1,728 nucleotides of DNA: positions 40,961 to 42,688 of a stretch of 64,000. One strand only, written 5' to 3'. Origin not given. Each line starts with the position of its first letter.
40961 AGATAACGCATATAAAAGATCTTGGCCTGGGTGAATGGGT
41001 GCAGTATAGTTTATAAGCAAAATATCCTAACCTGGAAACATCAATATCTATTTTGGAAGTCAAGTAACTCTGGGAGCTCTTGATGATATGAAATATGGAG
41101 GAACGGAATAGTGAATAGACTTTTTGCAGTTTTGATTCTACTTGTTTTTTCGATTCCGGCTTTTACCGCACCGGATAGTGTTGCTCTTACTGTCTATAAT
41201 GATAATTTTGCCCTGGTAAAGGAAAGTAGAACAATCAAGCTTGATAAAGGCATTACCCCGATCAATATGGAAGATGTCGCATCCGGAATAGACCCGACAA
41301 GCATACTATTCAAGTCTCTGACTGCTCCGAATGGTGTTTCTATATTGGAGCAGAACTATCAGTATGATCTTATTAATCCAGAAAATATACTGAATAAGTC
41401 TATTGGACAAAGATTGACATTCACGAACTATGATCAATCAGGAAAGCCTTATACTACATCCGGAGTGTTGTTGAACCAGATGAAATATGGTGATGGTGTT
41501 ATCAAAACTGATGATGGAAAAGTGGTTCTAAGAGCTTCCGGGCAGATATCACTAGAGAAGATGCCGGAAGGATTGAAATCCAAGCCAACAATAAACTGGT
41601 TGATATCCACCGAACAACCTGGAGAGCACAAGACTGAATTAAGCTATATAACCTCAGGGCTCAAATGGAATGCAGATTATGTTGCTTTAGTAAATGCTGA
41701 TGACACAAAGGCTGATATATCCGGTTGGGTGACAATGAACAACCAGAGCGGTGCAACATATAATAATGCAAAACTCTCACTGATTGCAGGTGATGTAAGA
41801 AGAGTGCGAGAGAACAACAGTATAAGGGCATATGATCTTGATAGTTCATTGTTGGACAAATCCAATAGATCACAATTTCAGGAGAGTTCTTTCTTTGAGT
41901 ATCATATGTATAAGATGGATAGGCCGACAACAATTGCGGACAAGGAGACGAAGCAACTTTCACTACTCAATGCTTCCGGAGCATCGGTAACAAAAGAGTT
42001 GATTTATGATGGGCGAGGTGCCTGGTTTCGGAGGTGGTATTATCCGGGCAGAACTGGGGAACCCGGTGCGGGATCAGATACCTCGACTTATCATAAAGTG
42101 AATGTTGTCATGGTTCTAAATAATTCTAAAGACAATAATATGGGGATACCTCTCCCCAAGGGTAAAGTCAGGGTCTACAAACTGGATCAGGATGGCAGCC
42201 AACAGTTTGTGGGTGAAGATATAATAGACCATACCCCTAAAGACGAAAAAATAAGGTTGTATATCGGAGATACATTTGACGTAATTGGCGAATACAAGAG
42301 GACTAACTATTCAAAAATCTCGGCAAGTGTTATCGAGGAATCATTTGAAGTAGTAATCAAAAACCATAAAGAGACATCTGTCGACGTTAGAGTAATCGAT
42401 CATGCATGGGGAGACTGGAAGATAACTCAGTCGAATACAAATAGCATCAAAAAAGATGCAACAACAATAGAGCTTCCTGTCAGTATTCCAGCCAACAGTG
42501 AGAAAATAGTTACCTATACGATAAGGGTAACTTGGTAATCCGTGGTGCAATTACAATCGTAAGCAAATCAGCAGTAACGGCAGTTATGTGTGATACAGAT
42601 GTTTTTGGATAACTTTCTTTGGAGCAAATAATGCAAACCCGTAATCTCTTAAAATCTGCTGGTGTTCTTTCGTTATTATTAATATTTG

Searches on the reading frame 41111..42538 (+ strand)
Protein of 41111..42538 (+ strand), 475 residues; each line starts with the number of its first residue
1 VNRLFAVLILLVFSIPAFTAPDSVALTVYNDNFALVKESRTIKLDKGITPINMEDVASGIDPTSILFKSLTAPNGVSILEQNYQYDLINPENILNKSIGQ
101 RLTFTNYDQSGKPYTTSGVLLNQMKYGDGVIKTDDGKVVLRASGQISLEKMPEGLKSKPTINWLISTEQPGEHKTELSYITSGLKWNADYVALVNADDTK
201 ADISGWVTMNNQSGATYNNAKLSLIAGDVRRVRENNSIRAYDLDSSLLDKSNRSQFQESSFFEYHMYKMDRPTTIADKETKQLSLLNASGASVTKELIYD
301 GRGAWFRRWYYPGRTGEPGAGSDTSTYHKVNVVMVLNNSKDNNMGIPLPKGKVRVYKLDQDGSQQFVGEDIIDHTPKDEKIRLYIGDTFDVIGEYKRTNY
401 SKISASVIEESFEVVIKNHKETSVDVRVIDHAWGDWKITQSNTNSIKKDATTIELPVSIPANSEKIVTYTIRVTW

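Call 28: search_protein_families(library=pfam, proteins=[window:41111-42538:+], max_evalue=0.001)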
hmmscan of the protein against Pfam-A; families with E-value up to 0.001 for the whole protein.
window:41111-42538:+ (475 aa): 1 family
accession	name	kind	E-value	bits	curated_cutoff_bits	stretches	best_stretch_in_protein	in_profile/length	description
PF13598.12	DUF4139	-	1.8e-07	31.6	31.8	1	176-475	2-203/205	Domain of unknown function (DUF4139)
